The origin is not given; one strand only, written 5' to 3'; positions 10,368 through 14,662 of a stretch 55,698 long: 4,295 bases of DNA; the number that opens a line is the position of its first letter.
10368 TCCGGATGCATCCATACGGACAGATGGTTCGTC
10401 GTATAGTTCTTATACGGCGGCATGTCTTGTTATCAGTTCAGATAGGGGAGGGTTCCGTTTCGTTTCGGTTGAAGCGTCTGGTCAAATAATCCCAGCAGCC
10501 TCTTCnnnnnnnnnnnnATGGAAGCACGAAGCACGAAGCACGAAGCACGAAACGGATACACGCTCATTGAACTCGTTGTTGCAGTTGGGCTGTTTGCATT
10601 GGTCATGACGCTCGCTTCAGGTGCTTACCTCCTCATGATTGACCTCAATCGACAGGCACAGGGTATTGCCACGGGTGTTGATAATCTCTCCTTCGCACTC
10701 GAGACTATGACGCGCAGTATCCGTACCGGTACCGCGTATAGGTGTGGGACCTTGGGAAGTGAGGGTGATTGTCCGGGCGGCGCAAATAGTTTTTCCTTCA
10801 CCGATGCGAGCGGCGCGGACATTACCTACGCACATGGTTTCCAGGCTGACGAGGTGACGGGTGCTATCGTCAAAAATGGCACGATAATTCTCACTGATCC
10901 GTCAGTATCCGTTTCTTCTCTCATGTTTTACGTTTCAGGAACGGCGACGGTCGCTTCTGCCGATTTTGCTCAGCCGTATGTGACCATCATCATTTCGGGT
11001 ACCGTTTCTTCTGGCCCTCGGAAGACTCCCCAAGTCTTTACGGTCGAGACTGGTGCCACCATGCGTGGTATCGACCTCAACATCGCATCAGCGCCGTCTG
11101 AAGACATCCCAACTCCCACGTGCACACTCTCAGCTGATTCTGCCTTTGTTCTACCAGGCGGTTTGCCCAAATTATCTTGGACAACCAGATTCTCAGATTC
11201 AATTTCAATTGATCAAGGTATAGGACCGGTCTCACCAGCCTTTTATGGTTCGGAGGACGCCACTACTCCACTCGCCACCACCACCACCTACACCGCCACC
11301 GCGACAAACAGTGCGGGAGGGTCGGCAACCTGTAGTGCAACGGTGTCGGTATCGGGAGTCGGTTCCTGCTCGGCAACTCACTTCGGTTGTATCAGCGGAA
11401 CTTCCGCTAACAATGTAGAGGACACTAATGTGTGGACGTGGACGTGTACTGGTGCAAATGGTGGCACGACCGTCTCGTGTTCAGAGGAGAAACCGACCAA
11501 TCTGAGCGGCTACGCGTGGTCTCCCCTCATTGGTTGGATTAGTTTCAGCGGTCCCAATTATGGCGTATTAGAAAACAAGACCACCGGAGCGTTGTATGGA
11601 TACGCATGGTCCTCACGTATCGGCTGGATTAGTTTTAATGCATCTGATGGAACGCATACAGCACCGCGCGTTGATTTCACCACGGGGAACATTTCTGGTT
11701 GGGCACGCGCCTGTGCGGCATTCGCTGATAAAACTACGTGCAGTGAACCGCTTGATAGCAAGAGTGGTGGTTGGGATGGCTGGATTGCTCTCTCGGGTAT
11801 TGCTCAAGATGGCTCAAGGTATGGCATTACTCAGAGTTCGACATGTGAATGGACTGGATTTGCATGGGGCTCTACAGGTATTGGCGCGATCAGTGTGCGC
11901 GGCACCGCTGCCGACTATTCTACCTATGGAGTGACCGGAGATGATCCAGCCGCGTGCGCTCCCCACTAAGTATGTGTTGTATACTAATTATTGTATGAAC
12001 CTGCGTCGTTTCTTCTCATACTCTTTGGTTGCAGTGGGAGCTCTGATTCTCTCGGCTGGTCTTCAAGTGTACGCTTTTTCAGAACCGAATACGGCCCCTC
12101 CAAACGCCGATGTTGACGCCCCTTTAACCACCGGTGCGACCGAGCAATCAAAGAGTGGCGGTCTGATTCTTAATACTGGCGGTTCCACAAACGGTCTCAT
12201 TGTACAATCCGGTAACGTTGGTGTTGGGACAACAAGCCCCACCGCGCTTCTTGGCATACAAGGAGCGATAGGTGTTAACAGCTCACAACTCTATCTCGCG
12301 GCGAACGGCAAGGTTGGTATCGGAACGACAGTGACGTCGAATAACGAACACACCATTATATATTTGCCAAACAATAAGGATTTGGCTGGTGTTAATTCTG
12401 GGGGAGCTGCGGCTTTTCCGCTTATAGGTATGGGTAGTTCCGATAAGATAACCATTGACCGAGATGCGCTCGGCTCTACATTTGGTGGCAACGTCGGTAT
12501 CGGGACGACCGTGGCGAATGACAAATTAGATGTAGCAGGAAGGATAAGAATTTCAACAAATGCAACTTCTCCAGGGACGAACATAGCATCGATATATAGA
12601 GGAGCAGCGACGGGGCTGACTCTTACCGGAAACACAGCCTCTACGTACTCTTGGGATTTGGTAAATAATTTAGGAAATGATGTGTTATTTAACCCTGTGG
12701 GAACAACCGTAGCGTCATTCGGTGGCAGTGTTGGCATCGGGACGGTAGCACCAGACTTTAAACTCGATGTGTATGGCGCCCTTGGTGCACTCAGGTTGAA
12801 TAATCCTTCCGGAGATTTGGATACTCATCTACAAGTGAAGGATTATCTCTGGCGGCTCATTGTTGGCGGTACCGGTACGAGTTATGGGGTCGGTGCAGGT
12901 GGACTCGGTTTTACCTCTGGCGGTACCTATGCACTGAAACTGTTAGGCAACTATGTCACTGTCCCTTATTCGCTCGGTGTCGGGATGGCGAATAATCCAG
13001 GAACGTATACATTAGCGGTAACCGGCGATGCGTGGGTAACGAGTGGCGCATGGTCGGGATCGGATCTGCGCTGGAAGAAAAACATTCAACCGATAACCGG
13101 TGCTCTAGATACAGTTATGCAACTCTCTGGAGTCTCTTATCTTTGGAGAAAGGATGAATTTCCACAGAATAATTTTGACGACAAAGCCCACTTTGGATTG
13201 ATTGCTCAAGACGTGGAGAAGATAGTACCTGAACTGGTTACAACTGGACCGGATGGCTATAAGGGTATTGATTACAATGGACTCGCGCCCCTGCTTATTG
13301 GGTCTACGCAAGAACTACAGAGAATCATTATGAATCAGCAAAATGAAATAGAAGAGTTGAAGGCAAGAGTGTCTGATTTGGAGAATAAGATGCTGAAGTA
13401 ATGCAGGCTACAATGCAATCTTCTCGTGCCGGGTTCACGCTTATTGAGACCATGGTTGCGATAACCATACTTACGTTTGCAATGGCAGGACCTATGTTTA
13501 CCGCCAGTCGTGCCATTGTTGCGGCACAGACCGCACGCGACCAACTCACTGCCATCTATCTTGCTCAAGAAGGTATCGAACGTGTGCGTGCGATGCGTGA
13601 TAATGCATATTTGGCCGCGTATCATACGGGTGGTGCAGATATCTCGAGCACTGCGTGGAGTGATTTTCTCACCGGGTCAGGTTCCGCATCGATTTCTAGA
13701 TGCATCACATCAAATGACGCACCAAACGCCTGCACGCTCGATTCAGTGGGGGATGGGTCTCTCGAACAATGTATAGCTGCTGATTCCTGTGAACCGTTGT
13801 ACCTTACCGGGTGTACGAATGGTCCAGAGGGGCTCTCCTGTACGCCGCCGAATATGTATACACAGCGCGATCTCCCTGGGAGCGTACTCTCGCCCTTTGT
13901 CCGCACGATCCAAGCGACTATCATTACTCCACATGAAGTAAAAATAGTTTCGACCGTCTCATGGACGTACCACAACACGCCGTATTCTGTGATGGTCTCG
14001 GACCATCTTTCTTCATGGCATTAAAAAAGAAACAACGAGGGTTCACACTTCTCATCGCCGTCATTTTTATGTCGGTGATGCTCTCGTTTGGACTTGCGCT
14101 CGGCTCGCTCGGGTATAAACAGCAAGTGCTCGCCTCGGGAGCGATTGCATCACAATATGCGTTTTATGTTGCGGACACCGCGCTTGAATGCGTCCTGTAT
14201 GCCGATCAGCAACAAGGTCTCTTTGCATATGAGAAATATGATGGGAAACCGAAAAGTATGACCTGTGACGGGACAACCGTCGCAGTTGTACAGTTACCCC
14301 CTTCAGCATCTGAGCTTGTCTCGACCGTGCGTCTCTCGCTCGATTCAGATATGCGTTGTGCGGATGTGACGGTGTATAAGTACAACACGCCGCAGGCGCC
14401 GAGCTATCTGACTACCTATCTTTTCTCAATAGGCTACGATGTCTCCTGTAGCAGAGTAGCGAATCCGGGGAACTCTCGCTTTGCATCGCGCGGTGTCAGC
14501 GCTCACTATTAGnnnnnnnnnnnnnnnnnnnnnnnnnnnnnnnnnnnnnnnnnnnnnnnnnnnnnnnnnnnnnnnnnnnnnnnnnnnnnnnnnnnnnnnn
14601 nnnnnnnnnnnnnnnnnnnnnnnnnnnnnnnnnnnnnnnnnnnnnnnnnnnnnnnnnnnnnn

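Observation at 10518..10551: Heptanucleotide tandem repeat in the leader of a large minor pilin: candidate slipped-strand phase-variation switch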

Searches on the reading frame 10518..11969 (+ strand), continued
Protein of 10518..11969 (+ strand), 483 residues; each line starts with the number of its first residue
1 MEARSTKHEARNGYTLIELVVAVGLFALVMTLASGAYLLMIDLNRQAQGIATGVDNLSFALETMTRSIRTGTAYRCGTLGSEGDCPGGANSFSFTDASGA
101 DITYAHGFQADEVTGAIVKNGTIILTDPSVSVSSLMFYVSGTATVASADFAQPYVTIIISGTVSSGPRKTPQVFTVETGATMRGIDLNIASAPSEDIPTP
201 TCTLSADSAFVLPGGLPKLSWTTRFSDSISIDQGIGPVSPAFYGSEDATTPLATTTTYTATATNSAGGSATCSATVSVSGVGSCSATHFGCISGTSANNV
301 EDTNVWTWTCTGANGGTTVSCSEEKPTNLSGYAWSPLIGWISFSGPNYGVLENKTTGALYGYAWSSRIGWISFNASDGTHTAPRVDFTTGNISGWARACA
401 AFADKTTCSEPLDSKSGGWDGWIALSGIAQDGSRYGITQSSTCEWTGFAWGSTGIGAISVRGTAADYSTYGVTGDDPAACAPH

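Call 67: find_encoding_contigs(protein=P0131, flank=10000, max_places=2)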
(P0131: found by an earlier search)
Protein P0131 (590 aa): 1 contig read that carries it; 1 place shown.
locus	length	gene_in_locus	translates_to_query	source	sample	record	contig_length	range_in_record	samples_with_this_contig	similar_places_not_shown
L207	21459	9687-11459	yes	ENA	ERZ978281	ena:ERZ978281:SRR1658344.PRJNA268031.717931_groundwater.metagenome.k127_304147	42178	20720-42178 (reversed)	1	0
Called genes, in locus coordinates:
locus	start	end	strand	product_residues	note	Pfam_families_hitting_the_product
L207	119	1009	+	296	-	-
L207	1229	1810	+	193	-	-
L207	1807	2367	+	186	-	-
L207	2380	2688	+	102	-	-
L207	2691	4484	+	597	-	PF05157:MshEN, PF00437:T2SSE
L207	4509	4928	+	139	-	PF00072:Response_reg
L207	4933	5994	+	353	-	PF00437:T2SSE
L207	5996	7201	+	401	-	PF28597:T2SSF_N, PF00482:T2SSF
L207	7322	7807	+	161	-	PF07963:N_methyl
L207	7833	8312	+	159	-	PF07963:N_methyl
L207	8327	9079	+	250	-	PF06750:A24_N_bact, PF01478:Peptidase_A24 (weak)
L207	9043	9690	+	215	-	PF07963:N_methyl (weak)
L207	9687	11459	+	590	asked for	PF03736:EPTP (faint)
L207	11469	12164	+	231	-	-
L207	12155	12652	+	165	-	-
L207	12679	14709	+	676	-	PF22745:Nlig-Ia, PF01653:DNA_ligase_aden, PF03120:OB_DNA_ligase, PF14520:HHH_5 (faint), PF12826:HHH_2, PF00533:BRCT, PF12738:PTCB-BRCT (weak)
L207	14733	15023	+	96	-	PF02686:GatC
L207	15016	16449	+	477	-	PF01425:Amidase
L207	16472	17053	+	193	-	-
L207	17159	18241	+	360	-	PF02661:Fic, PF22168:DIP2311-like_C (weak)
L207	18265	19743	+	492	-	PF02810:SEC-C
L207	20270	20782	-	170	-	-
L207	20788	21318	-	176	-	-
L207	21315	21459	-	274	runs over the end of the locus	PF01555:N6_N4_Mtase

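Call 70: find_encoding_contigs(protein=P0002, flank=600, max_places=2)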
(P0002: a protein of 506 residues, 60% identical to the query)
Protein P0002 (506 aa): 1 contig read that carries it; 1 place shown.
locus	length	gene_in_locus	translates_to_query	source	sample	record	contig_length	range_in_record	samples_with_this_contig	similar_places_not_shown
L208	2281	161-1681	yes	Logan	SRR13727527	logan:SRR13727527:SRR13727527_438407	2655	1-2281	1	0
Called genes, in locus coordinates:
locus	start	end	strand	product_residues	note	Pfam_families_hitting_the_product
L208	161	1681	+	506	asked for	-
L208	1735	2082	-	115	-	PF02452:PemK_toxin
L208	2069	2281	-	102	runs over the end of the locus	-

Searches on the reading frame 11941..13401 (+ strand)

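Call 5: search_protein_families(library=pfam, proteins=[window:11941-13401:+], max_evalue=0.01)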
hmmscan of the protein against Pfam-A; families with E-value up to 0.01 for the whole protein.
window:11941-13401:+ (486 aa): 1 family
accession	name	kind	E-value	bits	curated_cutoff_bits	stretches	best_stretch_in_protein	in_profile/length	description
PF13884.11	Peptidase_S74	-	4.6e-18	65.7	22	1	374-434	1-58/58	Chaperone of endosialidase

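Call 42: search_protein_families(library=ncbifam, proteins=[window:11941-13401:+], max_evalue=0.01)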
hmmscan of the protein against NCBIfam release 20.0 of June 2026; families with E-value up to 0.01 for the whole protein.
window:11941-13401:+ (486 aa): 1 family
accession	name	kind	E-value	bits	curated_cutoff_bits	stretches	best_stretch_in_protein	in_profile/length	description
NF003964.0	PRK05456.1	equivalog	0.0065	16.1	137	0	115-163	17-65/179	ATP-dependent protease subunit HslV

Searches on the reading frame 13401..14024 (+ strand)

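Call 5: search_protein_families(library=pfam, proteins=[window:13401-14024:+], max_evalue=0.01)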
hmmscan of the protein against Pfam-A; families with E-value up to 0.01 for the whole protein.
window:13401-14024:+ (207 aa): 1 family
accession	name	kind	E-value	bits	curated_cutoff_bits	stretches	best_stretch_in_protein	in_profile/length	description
PF07963.17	N_methyl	-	4.5e-07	29.6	21.2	1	8-30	3-25/27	Prokaryotic N-terminal methylation motif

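Call 42: search_protein_families(library=ncbifam, proteins=[window:13401-14024:+], max_evalue=0.01)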
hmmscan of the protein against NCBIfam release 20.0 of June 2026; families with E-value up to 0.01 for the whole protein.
window:13401-14024:+ (207 aa): 6 families
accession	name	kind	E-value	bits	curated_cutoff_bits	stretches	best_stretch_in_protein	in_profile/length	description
TIGR02523.1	type_IV_pilV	equivalog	4.9e-07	30.3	52.2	1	10-109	2-97/139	type IV pilus modification protein PilV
TIGR02532.1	IV_pilin_GFxxxE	domain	0.00012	21.8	16.3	1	9-29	1-21/24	prepilin-type N-terminal cleavage/methylation domain-containing protein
TIGR01707.1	gspI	equivalog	0.00022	21.7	44.35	1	11-60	1-50/101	type II secretion system minor pseudopilin GspI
NF041013.1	T4P_ComGE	equivalog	0.0025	17.9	49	1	11-61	5-55/83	competence type IV pilus minor pilin ComGE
NF041775.1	typeIV_PilA_Myxo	equivalog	0.0065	16.4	400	1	9-58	10-61/214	type IV pilin protein PilA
NF007800.0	PRK10506.1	equivalog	0.0092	15.8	158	0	5-30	4-29/163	prepilin peptidase-dependent protein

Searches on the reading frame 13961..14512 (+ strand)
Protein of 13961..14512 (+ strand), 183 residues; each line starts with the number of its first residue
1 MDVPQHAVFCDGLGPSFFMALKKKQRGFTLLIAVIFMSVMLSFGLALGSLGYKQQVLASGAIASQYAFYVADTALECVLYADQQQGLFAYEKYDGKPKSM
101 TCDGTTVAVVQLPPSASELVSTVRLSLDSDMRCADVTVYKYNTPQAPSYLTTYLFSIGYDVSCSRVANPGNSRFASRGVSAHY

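Call 5: search_protein_families(library=pfam, proteins=[window:13961-14512:+], max_evalue=0.01)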
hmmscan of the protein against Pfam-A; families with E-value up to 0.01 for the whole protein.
window:13961-14512:+ (183 aa): 0 families

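Call 42: search_protein_families(library=ncbifam, proteins=[window:13961-14512:+], max_evalue=0.01)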
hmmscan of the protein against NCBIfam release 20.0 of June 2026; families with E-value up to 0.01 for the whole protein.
window:13961-14512:+ (183 aa): 1 family
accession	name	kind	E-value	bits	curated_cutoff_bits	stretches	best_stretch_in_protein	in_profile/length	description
NF045638.1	Mrt_dep_phytase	exception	0.0087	14.8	440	1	52-109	31-90/430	myxosortase-dependent phytase-like phosphatase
